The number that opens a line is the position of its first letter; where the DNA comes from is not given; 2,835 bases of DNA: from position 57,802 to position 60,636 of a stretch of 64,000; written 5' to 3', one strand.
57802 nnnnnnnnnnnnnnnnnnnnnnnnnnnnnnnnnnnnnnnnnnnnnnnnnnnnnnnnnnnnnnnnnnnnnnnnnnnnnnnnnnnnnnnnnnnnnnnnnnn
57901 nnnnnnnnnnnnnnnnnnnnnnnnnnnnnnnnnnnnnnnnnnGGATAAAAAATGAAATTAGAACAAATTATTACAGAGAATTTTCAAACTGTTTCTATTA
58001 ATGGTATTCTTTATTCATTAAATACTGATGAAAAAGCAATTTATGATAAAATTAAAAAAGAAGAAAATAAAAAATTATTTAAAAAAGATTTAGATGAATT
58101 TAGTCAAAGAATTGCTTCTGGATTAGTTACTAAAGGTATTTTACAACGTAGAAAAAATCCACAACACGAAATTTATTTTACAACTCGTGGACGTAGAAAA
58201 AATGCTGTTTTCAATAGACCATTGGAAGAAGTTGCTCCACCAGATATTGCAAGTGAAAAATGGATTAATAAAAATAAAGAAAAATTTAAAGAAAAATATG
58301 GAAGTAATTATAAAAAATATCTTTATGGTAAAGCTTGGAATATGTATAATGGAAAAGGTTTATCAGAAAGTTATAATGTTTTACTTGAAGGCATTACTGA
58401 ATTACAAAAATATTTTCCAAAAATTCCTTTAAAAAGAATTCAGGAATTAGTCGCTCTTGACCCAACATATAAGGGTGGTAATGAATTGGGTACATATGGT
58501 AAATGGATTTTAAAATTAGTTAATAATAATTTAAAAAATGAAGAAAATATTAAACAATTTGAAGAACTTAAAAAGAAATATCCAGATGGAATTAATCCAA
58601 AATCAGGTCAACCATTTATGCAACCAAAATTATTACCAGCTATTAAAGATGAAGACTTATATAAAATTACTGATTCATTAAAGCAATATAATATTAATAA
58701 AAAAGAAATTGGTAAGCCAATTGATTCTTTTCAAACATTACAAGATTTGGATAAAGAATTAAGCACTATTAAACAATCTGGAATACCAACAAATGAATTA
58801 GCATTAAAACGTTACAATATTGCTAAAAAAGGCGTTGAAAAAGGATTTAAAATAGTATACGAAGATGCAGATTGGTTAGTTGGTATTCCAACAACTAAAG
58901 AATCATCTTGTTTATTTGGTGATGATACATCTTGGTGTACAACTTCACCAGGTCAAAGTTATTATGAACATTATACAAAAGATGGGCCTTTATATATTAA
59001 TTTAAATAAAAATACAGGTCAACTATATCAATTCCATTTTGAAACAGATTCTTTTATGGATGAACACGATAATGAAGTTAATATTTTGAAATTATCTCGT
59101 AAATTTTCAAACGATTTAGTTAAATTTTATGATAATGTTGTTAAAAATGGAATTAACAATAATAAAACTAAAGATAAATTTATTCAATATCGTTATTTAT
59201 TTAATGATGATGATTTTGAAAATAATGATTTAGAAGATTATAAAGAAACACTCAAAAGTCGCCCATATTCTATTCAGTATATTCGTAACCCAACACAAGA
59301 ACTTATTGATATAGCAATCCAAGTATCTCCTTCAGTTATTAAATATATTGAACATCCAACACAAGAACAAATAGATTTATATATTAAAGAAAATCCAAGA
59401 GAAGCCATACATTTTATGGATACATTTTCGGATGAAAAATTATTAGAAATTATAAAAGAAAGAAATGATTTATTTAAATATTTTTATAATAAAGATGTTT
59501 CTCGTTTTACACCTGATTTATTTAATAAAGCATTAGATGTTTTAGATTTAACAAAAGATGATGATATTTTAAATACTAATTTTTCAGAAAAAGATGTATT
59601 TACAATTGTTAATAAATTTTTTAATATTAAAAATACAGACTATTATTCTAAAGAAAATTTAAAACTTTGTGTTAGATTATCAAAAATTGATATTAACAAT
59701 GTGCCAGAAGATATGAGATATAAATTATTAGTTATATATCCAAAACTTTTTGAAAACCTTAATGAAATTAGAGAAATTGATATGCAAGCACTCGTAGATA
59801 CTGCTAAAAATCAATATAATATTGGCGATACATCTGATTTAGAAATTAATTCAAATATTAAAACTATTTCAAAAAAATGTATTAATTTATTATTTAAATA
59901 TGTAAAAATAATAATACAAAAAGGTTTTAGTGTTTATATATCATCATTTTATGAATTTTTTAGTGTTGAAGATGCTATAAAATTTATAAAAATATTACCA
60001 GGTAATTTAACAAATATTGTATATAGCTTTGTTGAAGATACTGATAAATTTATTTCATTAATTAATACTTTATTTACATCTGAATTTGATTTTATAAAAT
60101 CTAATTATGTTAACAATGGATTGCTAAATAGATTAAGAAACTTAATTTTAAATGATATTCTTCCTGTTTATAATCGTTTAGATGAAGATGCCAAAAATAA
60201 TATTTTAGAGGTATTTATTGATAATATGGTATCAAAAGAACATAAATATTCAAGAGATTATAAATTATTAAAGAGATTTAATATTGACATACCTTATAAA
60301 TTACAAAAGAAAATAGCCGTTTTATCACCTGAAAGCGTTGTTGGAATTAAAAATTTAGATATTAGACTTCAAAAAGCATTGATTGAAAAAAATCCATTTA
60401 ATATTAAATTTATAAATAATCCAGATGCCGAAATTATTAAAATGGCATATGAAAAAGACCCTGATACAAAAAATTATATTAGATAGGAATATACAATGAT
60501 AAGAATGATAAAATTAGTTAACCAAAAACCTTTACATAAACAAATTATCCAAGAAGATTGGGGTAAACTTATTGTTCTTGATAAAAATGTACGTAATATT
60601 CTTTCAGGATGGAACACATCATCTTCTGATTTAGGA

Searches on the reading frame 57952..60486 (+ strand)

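Call 29: search_protein_families(library=phrogs, proteins=[window:57952-60486:+], max_evalue=0.00001)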
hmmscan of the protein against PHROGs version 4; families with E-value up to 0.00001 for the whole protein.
window:57952-60486:+ (844 aa): 2 families
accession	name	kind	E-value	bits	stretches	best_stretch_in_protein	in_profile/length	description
phrog_17056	-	unknown function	5.6e-18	66.5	1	292-513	115-336/420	-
phrog_5925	-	unknown function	6.6e-08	33.3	1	422-510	37-126/228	-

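Call 47: search_protein_families(library=pfam, proteins=[window:57952-60486:+], max_evalue=0.001)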
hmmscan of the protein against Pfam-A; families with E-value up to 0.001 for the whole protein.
window:57952-60486:+ (844 aa): 0 families
